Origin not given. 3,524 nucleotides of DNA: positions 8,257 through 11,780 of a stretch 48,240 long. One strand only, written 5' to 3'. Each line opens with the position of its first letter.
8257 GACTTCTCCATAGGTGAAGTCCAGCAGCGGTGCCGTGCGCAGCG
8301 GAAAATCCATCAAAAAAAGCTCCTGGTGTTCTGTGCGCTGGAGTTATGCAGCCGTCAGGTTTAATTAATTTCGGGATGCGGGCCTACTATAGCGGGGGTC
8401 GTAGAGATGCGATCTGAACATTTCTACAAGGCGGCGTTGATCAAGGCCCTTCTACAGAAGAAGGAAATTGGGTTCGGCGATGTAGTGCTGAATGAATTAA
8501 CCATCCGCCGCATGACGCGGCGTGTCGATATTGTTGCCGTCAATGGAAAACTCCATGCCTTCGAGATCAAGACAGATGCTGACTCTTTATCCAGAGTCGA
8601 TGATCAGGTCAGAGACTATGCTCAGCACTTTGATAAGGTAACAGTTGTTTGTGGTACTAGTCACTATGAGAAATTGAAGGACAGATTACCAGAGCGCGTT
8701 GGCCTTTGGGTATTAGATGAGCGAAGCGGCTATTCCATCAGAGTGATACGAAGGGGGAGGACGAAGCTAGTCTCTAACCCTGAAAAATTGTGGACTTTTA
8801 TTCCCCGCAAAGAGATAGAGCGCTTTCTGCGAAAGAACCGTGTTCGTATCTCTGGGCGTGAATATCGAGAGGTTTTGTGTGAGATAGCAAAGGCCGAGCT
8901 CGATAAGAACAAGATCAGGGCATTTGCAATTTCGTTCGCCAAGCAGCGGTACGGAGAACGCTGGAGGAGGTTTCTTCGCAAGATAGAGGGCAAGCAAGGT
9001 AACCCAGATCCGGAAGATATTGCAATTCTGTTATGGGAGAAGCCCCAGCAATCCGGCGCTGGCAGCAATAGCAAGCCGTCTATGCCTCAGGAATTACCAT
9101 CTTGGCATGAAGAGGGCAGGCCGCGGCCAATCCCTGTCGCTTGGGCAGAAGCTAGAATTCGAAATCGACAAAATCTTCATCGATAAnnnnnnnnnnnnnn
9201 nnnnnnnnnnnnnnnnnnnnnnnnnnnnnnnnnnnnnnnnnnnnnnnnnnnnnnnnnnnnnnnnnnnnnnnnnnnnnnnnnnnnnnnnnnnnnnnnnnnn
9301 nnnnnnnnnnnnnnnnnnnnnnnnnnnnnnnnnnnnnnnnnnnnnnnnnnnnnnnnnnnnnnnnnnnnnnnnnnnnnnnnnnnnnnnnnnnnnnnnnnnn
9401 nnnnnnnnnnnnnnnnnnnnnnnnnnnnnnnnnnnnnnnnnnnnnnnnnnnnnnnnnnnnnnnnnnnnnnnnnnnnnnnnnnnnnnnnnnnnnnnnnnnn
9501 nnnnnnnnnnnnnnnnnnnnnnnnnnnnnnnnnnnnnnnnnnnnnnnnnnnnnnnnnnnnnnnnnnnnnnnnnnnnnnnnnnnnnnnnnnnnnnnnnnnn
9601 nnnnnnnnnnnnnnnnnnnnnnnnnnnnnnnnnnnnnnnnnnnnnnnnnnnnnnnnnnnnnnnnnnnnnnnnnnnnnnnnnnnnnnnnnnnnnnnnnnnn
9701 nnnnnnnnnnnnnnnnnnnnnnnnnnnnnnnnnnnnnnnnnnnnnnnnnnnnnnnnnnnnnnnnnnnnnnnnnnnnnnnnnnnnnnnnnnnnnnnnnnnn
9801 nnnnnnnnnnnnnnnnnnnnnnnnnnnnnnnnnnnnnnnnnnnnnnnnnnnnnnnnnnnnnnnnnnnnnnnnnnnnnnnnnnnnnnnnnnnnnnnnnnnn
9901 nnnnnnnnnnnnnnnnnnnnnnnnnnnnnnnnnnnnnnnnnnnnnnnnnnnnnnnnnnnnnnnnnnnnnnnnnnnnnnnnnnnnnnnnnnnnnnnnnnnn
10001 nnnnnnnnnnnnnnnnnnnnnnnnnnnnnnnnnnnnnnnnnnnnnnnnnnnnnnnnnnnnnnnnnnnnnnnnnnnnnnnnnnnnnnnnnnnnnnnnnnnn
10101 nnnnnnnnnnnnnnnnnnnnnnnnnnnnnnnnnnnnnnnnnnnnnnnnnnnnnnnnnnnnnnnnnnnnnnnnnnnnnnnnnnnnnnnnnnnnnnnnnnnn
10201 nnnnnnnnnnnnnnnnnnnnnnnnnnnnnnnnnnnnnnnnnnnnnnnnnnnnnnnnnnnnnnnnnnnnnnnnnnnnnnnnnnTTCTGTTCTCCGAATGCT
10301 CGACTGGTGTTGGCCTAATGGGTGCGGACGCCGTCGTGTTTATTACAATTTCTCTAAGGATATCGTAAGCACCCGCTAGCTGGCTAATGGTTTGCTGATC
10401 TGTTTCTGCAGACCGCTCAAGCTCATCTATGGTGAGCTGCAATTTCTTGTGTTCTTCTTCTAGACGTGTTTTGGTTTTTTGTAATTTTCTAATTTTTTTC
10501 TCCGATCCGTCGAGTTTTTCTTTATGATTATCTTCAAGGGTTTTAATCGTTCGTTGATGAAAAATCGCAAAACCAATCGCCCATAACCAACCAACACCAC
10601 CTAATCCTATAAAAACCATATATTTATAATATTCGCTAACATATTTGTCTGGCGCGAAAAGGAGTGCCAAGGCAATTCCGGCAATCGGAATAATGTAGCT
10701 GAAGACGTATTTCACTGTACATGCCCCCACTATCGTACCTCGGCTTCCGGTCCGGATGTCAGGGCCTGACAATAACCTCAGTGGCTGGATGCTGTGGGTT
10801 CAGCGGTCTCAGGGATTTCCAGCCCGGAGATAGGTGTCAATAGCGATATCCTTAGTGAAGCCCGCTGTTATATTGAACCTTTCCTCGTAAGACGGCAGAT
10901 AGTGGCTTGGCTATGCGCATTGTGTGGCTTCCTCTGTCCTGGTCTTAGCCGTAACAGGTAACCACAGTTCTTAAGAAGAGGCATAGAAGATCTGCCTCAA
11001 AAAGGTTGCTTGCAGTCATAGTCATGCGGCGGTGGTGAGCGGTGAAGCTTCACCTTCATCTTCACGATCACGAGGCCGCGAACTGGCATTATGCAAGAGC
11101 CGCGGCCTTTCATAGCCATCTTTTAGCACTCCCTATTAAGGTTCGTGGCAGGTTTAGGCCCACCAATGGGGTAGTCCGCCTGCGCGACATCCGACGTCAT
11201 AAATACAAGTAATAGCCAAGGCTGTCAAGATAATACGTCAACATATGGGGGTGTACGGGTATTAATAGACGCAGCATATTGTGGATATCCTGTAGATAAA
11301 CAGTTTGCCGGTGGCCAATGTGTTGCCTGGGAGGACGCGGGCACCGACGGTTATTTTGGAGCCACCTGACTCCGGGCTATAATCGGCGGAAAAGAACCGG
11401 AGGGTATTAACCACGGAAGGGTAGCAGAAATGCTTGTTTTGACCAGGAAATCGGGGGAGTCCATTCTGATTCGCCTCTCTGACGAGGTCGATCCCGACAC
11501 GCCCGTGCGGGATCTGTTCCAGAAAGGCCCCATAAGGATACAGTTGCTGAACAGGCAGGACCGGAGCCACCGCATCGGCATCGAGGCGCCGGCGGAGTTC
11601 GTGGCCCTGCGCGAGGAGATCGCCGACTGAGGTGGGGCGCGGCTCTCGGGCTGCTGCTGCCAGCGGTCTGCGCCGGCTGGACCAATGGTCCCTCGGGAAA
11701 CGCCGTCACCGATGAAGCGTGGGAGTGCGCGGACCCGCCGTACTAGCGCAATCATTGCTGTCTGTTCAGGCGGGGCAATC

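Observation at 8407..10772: Convergent trio of sce7726-like PD-(D/E)XK protein, Beta_protein (sce7725-like) and membrane coiled-coil protein: candidate uncharacterised defence system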

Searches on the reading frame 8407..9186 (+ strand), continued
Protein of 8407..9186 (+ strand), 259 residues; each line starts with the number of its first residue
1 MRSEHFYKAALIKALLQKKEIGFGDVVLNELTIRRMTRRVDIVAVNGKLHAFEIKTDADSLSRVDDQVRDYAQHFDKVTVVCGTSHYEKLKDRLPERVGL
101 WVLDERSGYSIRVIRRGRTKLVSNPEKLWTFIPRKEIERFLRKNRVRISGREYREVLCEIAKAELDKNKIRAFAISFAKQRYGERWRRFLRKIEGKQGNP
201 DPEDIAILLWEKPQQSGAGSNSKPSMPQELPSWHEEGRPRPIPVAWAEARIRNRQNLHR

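Call 85: search_protein_families(library=phrogs, proteins=[window:8407-9186:+], max_evalue=0.001)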
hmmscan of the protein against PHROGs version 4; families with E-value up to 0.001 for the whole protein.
window:8407-9186:+ (259 aa): 1 family
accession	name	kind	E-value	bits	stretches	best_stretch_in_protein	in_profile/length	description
phrog_984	-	unknown function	8e-23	82.5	1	4-154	7-184/230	-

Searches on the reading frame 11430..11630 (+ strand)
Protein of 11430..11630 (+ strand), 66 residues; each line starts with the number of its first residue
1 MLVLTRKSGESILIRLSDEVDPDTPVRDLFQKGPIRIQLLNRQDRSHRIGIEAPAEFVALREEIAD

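Call 24: search_protein_families(library=pfam, proteins=[window:11430-11630:+], max_evalue=0.001)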
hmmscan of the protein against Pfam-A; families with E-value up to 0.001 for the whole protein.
window:11430-11630:+ (66 aa): 1 family
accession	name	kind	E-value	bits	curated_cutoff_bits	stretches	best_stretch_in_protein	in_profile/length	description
PF02599.21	CsrA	-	9e-12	45.2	27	1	1-65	1-48/53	Global regulator protein family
